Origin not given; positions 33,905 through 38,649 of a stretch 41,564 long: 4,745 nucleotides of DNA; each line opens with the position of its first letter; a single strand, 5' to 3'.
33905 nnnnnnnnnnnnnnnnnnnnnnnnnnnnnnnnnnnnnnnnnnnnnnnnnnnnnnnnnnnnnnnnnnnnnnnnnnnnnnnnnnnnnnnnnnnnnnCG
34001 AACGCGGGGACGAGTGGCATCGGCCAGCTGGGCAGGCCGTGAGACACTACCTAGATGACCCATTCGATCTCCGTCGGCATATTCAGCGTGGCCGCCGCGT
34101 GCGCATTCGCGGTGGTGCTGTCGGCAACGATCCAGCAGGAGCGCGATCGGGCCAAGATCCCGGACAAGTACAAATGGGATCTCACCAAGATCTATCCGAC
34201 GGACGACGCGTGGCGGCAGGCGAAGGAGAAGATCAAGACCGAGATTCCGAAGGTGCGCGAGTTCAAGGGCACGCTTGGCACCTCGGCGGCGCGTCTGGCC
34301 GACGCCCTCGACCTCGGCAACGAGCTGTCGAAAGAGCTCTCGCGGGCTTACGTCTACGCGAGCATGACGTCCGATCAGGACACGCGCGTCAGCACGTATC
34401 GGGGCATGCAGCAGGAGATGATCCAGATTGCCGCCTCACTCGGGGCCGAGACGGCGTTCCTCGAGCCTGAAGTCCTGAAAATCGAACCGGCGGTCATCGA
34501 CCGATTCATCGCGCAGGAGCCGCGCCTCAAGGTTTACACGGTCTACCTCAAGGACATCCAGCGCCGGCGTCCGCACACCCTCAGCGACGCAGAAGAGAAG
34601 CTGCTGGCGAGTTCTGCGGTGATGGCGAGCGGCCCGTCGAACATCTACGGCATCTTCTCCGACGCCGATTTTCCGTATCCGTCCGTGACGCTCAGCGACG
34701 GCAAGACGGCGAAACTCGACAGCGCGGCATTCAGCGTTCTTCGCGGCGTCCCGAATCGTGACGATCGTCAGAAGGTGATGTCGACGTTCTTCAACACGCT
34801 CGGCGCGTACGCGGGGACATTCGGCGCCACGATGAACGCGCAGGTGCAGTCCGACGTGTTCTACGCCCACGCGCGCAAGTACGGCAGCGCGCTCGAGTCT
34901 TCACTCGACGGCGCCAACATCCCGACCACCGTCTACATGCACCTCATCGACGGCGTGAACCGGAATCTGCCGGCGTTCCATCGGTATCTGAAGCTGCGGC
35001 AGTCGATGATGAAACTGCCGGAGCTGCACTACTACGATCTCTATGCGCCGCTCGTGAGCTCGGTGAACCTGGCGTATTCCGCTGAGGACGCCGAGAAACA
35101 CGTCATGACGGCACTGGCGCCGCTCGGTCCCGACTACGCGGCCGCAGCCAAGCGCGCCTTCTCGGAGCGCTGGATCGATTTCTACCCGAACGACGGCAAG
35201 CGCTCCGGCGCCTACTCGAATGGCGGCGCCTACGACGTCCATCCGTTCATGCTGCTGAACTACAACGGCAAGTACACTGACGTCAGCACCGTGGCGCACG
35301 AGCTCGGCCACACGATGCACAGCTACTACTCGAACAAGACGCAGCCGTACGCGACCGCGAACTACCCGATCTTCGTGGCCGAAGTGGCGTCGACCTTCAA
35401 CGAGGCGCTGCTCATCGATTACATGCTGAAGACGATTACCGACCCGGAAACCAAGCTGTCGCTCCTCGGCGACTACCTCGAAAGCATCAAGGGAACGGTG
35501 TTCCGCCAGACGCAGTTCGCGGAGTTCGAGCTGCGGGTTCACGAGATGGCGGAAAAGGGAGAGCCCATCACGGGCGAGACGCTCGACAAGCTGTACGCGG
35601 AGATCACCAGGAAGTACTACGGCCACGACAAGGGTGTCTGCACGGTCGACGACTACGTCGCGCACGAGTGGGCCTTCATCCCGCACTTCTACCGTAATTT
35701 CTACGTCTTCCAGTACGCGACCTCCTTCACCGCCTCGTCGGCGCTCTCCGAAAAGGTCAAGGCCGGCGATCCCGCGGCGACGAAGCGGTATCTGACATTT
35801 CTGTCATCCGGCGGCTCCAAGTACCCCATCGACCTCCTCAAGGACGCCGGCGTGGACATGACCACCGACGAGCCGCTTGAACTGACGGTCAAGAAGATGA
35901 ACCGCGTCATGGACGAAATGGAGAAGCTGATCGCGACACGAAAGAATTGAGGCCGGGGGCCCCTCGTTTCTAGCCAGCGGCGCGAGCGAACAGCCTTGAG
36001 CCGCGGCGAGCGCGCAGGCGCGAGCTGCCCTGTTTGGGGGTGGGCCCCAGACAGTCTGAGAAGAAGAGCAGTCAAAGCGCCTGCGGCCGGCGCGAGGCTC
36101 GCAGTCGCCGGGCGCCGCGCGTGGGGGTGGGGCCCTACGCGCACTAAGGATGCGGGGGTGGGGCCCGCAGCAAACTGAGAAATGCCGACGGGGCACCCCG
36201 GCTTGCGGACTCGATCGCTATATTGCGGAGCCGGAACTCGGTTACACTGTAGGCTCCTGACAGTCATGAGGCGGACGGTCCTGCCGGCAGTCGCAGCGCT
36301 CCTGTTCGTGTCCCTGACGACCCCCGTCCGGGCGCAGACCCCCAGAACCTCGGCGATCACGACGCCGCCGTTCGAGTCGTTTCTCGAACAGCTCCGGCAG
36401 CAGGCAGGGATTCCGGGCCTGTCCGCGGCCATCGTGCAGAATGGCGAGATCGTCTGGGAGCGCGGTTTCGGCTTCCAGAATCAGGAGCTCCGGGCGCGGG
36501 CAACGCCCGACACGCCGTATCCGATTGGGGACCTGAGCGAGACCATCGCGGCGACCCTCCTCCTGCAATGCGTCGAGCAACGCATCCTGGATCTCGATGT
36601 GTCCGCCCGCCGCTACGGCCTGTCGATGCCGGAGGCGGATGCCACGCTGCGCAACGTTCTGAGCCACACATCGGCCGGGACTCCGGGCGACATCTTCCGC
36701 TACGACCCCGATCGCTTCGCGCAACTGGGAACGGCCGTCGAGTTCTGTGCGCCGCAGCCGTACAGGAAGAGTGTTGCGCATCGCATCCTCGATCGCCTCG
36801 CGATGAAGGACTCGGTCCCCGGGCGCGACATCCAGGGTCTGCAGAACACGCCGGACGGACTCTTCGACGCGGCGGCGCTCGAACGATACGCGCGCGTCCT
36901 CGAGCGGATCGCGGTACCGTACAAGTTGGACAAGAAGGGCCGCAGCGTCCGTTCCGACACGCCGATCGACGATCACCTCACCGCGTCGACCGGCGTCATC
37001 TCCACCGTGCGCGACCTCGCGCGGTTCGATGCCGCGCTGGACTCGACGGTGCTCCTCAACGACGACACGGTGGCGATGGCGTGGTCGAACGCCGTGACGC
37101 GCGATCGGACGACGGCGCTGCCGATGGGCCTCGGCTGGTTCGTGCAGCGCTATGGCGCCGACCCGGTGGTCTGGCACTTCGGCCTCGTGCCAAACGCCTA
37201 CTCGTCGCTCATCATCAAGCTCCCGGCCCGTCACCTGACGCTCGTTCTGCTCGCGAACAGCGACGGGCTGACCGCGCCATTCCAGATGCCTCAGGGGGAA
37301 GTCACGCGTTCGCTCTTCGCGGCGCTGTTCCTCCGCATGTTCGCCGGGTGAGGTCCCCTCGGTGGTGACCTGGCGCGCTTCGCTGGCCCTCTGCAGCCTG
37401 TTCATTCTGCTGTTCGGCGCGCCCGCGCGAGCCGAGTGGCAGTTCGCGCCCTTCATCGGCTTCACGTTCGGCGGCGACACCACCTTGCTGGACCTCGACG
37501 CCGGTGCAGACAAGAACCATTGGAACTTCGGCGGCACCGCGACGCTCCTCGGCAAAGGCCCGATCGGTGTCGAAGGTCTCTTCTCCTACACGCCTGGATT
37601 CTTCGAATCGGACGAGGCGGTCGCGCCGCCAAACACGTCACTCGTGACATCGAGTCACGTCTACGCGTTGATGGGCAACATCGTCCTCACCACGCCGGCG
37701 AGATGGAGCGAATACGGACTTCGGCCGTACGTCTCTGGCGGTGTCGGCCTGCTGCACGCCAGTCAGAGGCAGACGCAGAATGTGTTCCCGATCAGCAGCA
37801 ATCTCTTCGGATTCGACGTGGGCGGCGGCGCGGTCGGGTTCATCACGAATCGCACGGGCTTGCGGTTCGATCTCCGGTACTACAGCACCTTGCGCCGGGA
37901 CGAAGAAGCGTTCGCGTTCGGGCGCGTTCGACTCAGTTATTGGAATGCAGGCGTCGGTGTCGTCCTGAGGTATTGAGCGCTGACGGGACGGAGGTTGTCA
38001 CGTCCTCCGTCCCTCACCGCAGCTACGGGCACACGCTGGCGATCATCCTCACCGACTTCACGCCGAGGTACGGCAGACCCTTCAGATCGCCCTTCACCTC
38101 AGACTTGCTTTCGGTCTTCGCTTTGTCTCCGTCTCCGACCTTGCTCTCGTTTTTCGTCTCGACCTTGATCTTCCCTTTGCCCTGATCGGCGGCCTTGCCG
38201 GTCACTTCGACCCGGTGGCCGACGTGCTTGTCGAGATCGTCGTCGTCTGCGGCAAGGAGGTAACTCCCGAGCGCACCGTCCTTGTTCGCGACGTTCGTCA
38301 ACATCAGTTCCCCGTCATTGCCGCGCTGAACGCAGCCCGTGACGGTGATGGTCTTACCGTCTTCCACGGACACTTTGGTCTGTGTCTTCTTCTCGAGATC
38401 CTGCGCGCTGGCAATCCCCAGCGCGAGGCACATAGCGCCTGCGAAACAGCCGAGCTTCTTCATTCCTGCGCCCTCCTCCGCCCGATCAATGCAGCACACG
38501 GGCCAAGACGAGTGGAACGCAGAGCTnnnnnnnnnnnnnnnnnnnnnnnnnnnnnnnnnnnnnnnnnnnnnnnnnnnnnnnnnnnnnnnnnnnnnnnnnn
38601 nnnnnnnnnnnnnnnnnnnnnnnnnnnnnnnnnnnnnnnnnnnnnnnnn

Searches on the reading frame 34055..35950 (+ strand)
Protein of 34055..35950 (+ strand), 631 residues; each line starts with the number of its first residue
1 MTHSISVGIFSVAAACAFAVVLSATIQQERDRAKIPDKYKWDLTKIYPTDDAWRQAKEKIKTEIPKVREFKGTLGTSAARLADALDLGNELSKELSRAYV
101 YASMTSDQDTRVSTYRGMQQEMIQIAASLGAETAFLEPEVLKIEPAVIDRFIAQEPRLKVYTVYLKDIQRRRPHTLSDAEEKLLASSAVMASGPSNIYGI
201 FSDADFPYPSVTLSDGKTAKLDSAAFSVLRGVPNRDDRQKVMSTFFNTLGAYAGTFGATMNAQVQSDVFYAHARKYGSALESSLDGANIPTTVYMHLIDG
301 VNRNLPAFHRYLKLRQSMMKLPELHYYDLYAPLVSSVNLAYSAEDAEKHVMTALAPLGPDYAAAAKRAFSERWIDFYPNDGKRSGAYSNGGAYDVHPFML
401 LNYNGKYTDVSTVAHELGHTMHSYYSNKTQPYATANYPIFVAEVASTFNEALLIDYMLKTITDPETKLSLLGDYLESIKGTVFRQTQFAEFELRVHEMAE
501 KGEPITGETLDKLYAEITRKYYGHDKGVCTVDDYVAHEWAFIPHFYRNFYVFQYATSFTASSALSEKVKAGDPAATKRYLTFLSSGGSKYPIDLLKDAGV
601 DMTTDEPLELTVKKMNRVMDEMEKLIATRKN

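Call 28: search_protein_families(library=pfam, proteins=[window:34055-35950:+], max_evalue=0.001)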
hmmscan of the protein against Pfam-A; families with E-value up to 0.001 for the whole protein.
window:34055-35950:+ (631 aa): 2 families
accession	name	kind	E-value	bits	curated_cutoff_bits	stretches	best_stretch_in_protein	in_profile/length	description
PF01432.26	Peptidase_M3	-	5.2e-75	254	27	1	231-609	4-452/457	Peptidase family M3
PF08439.15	Peptidase_M3_N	-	5.7e-20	71.7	25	1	139-206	1-68/70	Oligopeptidase F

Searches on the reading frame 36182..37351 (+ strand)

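Call 28: search_protein_families(library=pfam, proteins=[window:36182-37351:+], max_evalue=0.001)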
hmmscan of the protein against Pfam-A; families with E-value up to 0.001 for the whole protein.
window:36182-37351:+ (389 aa): 1 family
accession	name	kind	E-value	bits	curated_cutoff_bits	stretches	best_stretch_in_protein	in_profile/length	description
PF00144.29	Beta-lactamase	-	3.9e-37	128.6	27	1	64-364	1-314/329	Beta-lactamase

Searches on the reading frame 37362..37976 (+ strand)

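Call 28: search_protein_families(library=pfam, proteins=[window:37362-37976:+], max_evalue=0.001)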
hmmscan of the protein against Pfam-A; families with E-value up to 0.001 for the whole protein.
window:37362-37976:+ (204 aa): 1 family
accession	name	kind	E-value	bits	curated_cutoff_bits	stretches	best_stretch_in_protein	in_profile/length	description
PF13505.12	OMP_b-brl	-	5.2e-10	40.2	28.7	1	13-200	4-173/175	Outer membrane protein beta-barrel domain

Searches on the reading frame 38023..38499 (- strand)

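Call 28: search_protein_families(library=pfam, proteins=[window:38023-38499:-], max_evalue=0.001)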
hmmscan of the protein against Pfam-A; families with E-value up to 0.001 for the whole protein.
window:38023-38499:- (158 aa): 1 family
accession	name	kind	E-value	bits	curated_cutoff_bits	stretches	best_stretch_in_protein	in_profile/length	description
PF19135.5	DUF5818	-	9.7e-06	25.5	27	1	78-114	19-52/57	Protein of unknown function (DUF5818)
